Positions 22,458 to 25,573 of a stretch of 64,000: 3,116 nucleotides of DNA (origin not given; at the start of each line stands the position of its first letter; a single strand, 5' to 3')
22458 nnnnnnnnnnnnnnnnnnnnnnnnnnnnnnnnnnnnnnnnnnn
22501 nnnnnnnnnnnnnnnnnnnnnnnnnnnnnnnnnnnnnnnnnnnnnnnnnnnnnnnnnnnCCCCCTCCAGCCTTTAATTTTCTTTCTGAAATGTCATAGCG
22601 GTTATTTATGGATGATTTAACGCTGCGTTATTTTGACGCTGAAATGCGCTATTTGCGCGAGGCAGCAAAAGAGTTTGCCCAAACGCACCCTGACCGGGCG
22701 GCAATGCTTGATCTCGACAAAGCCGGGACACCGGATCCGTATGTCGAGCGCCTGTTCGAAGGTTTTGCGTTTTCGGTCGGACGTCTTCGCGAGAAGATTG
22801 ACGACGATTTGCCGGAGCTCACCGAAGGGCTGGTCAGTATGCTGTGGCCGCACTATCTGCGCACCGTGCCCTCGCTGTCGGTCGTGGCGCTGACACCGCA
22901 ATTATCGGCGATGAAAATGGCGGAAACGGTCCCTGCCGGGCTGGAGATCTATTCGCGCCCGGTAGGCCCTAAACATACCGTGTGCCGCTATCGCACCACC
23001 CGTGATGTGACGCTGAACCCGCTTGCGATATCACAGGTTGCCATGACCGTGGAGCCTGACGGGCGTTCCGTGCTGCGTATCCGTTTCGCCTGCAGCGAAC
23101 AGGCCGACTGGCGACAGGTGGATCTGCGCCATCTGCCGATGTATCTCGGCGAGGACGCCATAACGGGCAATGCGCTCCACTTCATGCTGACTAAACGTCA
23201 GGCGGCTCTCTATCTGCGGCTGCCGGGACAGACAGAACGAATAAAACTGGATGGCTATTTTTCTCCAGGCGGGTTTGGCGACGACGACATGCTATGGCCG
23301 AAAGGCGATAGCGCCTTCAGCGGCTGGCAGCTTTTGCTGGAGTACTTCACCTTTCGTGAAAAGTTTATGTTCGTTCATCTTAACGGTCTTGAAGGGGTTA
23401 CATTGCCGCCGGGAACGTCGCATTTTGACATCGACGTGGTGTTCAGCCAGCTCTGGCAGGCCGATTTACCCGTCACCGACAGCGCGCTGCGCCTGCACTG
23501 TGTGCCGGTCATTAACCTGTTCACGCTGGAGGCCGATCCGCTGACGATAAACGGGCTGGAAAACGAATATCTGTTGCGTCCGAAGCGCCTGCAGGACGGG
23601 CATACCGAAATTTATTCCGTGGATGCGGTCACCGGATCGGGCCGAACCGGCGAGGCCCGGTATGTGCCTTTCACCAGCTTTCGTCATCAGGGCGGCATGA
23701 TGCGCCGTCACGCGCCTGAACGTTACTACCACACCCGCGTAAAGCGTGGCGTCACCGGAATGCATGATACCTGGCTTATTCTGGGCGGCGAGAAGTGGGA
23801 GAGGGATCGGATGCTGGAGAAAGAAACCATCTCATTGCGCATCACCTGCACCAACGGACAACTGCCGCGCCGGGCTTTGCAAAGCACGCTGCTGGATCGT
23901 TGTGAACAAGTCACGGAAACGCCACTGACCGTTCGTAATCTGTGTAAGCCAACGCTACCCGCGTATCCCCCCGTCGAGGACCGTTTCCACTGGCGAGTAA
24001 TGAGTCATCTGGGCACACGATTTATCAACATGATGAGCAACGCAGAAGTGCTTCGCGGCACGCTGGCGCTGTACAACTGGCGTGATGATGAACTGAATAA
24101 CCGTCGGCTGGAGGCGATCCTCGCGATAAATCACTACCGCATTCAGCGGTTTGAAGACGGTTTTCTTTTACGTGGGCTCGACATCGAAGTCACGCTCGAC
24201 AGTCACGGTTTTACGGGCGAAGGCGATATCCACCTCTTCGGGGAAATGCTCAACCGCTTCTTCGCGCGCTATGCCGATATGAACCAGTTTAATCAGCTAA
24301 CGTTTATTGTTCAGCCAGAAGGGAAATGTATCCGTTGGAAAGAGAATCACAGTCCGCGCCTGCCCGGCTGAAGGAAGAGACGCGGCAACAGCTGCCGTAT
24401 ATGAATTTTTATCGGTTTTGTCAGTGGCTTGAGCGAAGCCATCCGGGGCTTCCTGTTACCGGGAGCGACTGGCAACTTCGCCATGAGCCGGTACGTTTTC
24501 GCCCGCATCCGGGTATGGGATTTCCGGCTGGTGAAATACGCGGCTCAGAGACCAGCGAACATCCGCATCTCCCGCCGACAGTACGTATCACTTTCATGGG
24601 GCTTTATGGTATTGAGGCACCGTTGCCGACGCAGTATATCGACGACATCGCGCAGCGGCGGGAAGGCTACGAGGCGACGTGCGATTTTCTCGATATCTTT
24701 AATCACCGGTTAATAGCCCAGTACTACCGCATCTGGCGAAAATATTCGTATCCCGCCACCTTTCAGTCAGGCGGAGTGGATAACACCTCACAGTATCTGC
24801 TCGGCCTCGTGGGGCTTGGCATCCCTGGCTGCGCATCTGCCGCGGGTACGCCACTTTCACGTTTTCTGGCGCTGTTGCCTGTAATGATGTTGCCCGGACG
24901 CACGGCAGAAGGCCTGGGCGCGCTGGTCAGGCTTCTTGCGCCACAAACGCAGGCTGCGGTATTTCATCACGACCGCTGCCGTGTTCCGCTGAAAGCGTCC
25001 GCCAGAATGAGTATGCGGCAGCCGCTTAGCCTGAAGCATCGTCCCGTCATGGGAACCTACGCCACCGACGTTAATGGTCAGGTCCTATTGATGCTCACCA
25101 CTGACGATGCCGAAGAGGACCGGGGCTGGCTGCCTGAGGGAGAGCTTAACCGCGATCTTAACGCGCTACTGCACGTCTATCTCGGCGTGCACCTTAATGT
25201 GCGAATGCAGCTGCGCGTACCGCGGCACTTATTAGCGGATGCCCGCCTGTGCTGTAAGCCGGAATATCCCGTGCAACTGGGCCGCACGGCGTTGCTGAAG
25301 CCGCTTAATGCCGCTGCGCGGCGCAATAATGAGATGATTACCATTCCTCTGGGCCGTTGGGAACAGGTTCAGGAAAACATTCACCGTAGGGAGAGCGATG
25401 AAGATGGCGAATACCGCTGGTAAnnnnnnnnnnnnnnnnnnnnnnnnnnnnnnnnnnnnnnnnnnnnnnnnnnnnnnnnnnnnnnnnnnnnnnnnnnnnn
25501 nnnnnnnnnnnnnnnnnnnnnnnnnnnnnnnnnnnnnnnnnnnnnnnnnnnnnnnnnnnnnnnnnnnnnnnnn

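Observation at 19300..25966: Decayed type VI secretion cluster: only tssB, tssC, tssF, tssG, tssJ intact, tssK truncated; AT-rich silenced-looking upstream region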

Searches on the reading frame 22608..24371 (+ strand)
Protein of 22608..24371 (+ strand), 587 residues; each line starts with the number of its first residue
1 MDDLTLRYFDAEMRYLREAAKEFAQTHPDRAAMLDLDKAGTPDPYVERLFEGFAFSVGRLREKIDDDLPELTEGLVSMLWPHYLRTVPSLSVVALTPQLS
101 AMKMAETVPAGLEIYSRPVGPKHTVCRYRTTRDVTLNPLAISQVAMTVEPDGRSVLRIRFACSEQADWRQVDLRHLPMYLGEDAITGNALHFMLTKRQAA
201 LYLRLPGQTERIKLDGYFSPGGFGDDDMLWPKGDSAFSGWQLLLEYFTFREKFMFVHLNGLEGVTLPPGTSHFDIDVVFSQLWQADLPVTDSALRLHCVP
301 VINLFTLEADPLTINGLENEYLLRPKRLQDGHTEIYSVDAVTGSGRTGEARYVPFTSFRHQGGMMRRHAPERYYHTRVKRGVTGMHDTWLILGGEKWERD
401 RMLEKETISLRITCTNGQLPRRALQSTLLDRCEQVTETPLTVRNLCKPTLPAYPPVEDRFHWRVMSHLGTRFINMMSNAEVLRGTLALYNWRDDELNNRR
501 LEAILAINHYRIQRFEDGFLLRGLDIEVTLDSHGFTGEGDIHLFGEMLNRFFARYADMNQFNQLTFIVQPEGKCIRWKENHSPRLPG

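Call 3: search_protein_families(library=pfam, proteins=[window:22608-24371:+], max_evalue=0.01)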
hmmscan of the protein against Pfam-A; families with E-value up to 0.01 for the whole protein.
window:22608-24371:+ (587 aa): 1 family
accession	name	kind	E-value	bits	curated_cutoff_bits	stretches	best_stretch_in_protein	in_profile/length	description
PF05947.17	T6SS_TssF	-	3.3e-169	564.7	25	1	1-581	1-605/608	Type VI secretion system, TssF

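Call 7: search_protein_families(library=ncbifam, proteins=[window:22608-24371:+], max_evalue=0.00001)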
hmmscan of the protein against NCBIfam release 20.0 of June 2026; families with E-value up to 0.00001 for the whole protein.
window:22608-24371:+ (587 aa): 1 family
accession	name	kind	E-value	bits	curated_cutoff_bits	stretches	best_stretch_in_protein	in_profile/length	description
TIGR03359.1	VI_chp_6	equivalog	3e-168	561.4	260.3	1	6-581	2-594/600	type VI secretion system baseplate subunit TssF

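Call 8: find_related_loci(query=window:22608-24371:+, collection=genome_contigs, flank=10000)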
Query window:22608-24371:+ (587 aa) in genome_contigs; peptide patterns used: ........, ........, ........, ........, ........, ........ (x = any residue, [..] = any of these).
331 stretches matched a pattern; 303 encode a relative of the query (tblastn E <= 1e-3); the best 80 are kept; 80 distinct loci.
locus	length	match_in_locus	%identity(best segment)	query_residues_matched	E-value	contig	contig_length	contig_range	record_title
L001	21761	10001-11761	87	1-587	0e+0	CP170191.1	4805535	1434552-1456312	Enterobacter hormaechei strain B56 chromosome, complete genome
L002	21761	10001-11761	85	1-587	0e+0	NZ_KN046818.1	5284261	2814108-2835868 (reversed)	Klebsiella pneumoniae strain ATCC 13883 scaffold1, whole genome shotgun sequence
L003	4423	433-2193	86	1-587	0e+0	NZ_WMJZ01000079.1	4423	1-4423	Intestinirhabdus alba strain BIT-B35 Scaffold79, whole genome shotgun sequence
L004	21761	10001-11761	84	1-587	0e+0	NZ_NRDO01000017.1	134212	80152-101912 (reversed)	Citrobacter sp. NCU1 contig_17, whole genome shotgun sequence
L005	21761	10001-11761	85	1-587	0e+0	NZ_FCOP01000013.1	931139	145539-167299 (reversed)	Pseudenterobacter timonensis strain mt20, whole genome shotgun sequence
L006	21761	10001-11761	83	1-587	0e+0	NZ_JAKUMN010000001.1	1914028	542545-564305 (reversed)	Erwinia sp. CGal63 NODE_1_length_1914028_cov_174.301469, whole genome shotgun sequence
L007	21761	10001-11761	82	1-587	0e+0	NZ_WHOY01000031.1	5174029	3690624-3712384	Pantoea sp. BAV 3049 NODE_125_length_5173969_cov_38.362724, whole genome shotgun sequence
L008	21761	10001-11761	82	1-587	0e+0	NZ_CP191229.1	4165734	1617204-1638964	Pantoea sp. FN060301 chromosome, complete genome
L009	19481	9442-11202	82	1-587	0e+0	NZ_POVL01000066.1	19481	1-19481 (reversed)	Enterobacter sichuanensis strain WCHECL1597 66, whole genome shotgun sequence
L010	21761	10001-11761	82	1-587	0e+0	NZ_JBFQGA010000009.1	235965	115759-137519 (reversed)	Kluyvera sp. STS39-E contig00009, whole genome shotgun sequence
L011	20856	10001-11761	82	1-587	0e+0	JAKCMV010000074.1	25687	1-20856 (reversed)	Enterobacter asburiae strain INSAq146 Aq146_contig_75, whole genome shotgun sequence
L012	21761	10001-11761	82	1-587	0e+0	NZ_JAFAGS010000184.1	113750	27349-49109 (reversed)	MAG: Pluralibacter sp. isolate CP_BE_BS_1 BE_BS_k147_5692058, whole genome shotgun sequence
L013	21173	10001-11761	82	1-587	0e+0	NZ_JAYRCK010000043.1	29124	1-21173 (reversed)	Scandinavium sp. SGZ-S8 Scaffold43, whole genome shotgun sequence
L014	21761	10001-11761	82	1-587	0e+0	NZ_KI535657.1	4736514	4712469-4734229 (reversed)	Enterobacter sp. MGH 24 addUF-supercont-complete, whole genome shotgun sequence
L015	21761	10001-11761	82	1-587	0e+0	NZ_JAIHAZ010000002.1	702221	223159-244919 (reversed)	Enterobacter sp. RIT637 NODE_2_length_702221_cov_14.968873, whole genome shotgun sequence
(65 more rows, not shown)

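Call 16: find_encoding_contigs(protein=window:22608-24371:+, flank=10000, max_places=10)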
Protein window:22608-24371:+ (587 aa): 24 contigs read that carry it; 10 places shown.
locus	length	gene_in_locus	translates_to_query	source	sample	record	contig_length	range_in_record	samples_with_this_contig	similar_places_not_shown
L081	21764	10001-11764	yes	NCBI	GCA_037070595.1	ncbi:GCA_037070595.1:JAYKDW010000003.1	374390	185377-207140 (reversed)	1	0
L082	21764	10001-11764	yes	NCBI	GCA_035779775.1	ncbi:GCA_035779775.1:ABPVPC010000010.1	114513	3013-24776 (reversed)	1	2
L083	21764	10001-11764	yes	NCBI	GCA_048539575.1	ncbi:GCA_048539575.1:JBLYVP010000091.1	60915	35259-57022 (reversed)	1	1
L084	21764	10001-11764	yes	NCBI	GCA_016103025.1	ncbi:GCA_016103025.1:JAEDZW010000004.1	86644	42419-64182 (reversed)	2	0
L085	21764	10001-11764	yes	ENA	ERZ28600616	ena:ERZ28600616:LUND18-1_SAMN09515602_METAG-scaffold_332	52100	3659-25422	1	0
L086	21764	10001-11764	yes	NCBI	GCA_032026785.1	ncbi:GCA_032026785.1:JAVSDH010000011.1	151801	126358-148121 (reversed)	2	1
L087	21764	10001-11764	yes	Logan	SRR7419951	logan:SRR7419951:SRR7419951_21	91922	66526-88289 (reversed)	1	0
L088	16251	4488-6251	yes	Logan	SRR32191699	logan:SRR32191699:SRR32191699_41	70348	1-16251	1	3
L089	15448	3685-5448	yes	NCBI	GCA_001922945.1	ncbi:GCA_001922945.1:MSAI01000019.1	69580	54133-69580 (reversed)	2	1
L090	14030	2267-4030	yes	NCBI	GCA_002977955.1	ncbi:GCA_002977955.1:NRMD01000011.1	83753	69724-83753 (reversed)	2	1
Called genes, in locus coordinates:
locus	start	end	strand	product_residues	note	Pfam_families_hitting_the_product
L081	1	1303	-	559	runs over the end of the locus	PF00732:GMC_oxred_N, PF05199:GMC_oxred_C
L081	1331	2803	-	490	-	PF00171:Aldedh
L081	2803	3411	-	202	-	PF00440:TetR_N, PF13977:TetR_C_6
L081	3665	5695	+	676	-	PF02028:BCCT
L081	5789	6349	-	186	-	PF13521:AAA_28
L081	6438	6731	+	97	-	-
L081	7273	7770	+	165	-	PF05591:T6SS_VipA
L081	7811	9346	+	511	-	PF05943:VipB, PF18945:VipB_2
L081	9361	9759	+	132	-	PF05936:T6SS_VasE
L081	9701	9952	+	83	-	-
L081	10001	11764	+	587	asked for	PF05947:T6SS_TssF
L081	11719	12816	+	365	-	PF06996:T6SS_TssG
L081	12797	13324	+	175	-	PF12790:T6SS-SciN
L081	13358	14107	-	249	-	PF10411:DsbC_N, PF13098:Thioredoxin_2, PF13462:Thioredoxin_4 (faint), PF01323:DSBA (faint)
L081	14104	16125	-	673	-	PF11412:DsbD_N, PF28432:DUF8393, PF02683:DsbD_TM, PF13899:Thioredoxin_7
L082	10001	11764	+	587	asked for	PF05947:T6SS_TssF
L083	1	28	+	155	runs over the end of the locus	PF24295:DUF7480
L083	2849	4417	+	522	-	PF09994:T6SS_Tle1-like_cat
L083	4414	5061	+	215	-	PF11153:DUF2931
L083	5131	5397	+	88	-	PF05488:PAAR_motif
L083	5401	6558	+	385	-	-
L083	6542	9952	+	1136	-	PF06761:IcmF-related, PF21070:IcmF_helical, PF06744:IcmF_C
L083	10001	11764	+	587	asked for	PF05947:T6SS_TssF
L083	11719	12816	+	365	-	PF06996:T6SS_TssG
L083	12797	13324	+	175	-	PF12790:T6SS-SciN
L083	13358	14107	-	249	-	PF10411:DsbC_N, PF13098:Thioredoxin_2, PF13462:Thioredoxin_4 (faint), PF01323:DSBA (faint)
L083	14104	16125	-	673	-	PF11412:DsbD_N, PF28432:DUF8393, PF02683:DsbD_TM, PF13899:Thioredoxin_7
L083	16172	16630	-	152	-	-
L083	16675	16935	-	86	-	PF10749:DUF2534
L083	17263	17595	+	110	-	-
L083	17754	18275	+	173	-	PF09346:SMI1_KNR4, PF14568:SUKH_6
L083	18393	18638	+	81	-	PF10820:DUF2543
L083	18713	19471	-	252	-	PF00005:ABC_tran, PF13304:AAA_21 (weak)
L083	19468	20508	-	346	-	PF01032:FecCD, PF00950:ABC-3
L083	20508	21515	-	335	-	PF01497:Peripla_BP_2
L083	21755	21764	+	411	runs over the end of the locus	PF12832:MFS_1_like (weak), PF07690:MFS_1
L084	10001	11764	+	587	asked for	PF05947:T6SS_TssF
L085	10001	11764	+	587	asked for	PF05947:T6SS_TssF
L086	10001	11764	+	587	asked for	PF05947:T6SS_TssF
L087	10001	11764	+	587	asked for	PF05947:T6SS_TssF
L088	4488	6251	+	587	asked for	PF05947:T6SS_TssF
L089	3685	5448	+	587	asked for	PF05947:T6SS_TssF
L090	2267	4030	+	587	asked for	PF05947:T6SS_TssF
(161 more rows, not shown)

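Call 55: search_dna_similar(query=L001:13315-13758:+, collection=plasmids, mode=protein, max_rows=25, max_evalue=0.001)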
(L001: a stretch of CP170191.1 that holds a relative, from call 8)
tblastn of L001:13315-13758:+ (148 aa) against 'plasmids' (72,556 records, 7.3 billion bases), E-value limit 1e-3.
Records with a match: 105; places in all: 109; records where one place covers at least 80% of the query: 58.
Best place of each record, by identity: 80-90% 57; 60-80% 26; <60% 22.
By first word of the organism name: Enterobacter 44; Rahnella 10; Klebsiella 9; Pantoea 9; Caballeronia 4; Burkholderia 4; Vibrio 4; Citrobacter 3; Bradyrhizobium 3; Leclercia 2; and 9 more.
By predicted mobility (MOB-suite, as given by PLSDB): non-mobilizable 69; conjugative 24; mobilizable 12.
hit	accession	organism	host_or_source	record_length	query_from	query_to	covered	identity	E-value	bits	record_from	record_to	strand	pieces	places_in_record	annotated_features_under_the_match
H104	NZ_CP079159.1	Klebsiella pneumoniae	Homo sapiens,Endotracheal aspirate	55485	2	148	99%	84.4%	5e-79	260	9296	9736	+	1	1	tssE: type VI secretion system baseplate subunit TssE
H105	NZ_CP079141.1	Klebsiella pneumoniae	Homo sapiens,blood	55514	2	148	99%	84.4%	5e-79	260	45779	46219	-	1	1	tssE: type VI secretion system baseplate subunit TssE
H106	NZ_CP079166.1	Klebsiella pneumoniae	Homo sapiens,Endotracheal aspirate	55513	2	148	99%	84.4%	5e-79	260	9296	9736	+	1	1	tssE: type VI secretion system baseplate subunit TssE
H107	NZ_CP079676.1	Klebsiella pneumoniae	Homo sapiens,Endotracheal aspirate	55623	2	148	99%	84.4%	5e-79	260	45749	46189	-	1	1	tssE: type VI secretion system baseplate subunit TssE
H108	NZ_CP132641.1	Klebsiella pneumoniae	Homo sapiens,respiratory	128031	2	148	99%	84.4%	5e-79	260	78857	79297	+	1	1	tssE: type VI secretion system baseplate subunit TssE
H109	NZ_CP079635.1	Klebsiella pneumoniae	Homo sapiens,Pus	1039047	2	148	99%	84.4%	5e-79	260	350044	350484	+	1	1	none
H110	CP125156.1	Klebsiella pneumoniae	-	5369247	2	148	99%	84.4%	9e-79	259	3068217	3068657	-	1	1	tssE: type VI secretion system baseplate subunit TssE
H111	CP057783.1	Enterobacter sp. RHB15-C17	culture,Pooled sheep faecal samples ...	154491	5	148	97%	84.0%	3e-77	255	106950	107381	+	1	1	tssE: type VI secretion system baseplate subunit TssE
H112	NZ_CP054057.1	Scandinavium goeteborgense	Homo sapiens,Wound,wound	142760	3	146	97%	83.3%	5e-76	252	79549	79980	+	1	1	tssE: type VI secretion system baseplate subunit TssE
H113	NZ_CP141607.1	Lelliottia sp. JS-SCA-14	whole organism,soil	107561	5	148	97%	83.3%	2e-75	250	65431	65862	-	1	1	tssE: type VI secretion system baseplate subunit TssE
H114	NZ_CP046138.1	Pantoea sp. RSPAM1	Oryza sativa,Whole organism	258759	5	143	94%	85.6%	3e-75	249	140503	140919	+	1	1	tssE: type VI secretion system baseplate subunit TssE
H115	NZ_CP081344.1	Pantoea ananatis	whole organism,rice leaf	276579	5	143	94%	85.6%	3e-75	249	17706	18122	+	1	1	tssE: type VI secretion system baseplate subunit TssE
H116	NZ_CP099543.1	Pantoea ananatis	Oryza sativa,cell culture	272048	5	143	94%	85.6%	4e-75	249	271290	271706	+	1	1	tssE: type VI secretion system baseplate subunit TssE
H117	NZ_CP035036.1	Pantoea ananatis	tissue sample,sugarcane root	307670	5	144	95%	85.0%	6e-75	249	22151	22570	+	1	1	tssE: type VI secretion system baseplate subunit TssE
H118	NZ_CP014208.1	Pantoea ananatis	rice,Whole organism,environmental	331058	5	144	95%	85.0%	9e-75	248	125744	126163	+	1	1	tssE: type VI secretion system baseplate subunit TssE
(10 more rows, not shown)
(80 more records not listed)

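Call 56: search_dna_similar(query=L001:8392-9966:+, collection=plasmids, mode=protein, max_rows=25, max_evalue=0.001)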
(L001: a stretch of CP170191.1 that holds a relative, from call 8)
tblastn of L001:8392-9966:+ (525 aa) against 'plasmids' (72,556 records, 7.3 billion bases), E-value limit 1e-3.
Records with a match: 55; places in all: 59; records where one place covers at least 80% of the query: 36.
Best place of each record, by identity: 60-80% 21; <60% 34.
By first word of the organism name: Rahnella 8; Pantoea 7; Enterobacter 6; Vibrio 6; Klebsiella 3; Burkholderia 3; Bradyrhizobium 3; Pseudomonas 2; Cupriavidus 2; Photobacterium 2; and 12 more.
By predicted mobility (MOB-suite, as given by PLSDB): non-mobilizable 40; mobilizable 9; conjugative 6.
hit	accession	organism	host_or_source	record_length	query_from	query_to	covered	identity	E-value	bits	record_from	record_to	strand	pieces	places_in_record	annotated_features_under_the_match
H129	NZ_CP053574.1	Citrobacter sp. TSA-1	cell culture,laboratory stock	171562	1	524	100%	68.0%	0e+0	635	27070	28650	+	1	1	tssA: type VI secretion system protein TssA | ImcF-related family protein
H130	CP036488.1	Rahnella aquatilis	cell culture,Rice-wheat rotation soil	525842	1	525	100%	65.0%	0e+0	620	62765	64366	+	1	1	tssA: type VI secretion system protein TssA | type VI secretion protein VasK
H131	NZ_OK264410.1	Enterobacter asburiae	-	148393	1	525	100%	65.0%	0e+0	611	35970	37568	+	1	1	tssA: type VI secretion system protein TssA | ImcF-related family protein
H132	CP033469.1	Enterobacter cloacae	Penaeus vannamei,cultured bacteria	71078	1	525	100%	64.5%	0e+0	616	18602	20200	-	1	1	tssA: type VI secretion system protein TssA | type VI secretion protein VasK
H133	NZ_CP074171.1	Enterobacter sp. JBIWA003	lake water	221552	1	525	100%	64.5%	0e+0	616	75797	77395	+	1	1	tssA: type VI secretion system protein TssA | ImcF-related family protein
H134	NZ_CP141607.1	Lelliottia sp. JS-SCA-14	whole organism,soil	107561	1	525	100%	64.5%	0e+0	614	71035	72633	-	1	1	tssA: type VI secretion system protein TssA | ImcF-related family protein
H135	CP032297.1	Rahnella aquatilis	Sakura tree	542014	1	525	100%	64.5%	0e+0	612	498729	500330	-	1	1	tssA: type VI secretion system protein TssA | type VI secretion protein VasK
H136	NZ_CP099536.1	Pantoea ananatis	Oryza sativa,cell culture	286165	1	525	100%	63.6%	0e+0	582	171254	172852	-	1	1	tssA: type VI secretion system protein TssA | ImcF-related family protein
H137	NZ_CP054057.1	Scandinavium goeteborgense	Homo sapiens,Wound,wound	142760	1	525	100%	63.3%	0e+0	612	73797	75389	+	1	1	tssA: type VI secretion system protein TssA | ImcF-related family protein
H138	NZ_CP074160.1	Enterobacter sp. JBIWA005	lake water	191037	1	525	100%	63.3%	0e+0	604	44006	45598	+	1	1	tssA: type VI secretion system protein TssA | ImcF-related family protein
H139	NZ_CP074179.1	Enterobacter asburiae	lake water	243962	1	525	100%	63.3%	0e+0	603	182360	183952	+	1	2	tssA: type VI secretion system protein TssA | ImcF-related family protein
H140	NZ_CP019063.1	Rahnella sikkimica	bacteria,soil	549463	27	525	95%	66.3%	0e+0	609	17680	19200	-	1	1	tssA: type VI secretion system protein TssA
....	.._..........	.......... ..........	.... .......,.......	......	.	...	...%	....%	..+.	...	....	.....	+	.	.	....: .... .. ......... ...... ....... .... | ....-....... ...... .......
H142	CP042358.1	Rahnella aquatilis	hyacinth,plant,hyacinth bulb, basal ...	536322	29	525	95%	65.5%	0e+0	603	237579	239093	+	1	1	tssA: type VI secretion system protein TssA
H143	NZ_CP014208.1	Pantoea ananatis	rice,Whole organism,environmental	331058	29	525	95%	65.3%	0e+0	579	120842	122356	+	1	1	tssA: type VI secretion system protein TssA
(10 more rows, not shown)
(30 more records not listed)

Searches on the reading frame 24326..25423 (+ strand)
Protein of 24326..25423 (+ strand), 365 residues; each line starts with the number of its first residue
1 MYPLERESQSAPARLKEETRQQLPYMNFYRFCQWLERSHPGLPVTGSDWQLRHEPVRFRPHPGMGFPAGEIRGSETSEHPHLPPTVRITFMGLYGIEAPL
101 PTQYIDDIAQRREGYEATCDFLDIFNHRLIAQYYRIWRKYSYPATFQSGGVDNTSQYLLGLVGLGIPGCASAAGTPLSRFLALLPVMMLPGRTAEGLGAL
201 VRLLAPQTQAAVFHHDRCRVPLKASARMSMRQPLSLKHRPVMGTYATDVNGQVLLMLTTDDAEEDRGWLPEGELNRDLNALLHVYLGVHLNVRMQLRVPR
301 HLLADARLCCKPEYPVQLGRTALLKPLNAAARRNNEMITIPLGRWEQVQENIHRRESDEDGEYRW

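Call 3: search_protein_families(library=pfam, proteins=[window:24326-25423:+], max_evalue=0.01)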
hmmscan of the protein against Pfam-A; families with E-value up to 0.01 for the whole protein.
window:24326-25423:+ (365 aa): 1 family
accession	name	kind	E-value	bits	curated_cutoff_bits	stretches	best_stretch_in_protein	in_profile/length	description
PF06996.16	T6SS_TssG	-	1.1e-62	212.5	24.6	1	26-324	5-303/304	Type VI secretion, TssG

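Call 7: search_protein_families(library=ncbifam, proteins=[window:24326-25423:+], max_evalue=0.00001)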
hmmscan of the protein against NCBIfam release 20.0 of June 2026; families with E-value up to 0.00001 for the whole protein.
window:24326-25423:+ (365 aa): 1 family
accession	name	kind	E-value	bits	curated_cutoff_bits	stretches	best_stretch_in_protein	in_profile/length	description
TIGR03347.1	VI_chp_1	equivalog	2.1e-61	207.7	143.3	1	25-324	4-299/300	type VI secretion system baseplate subunit TssG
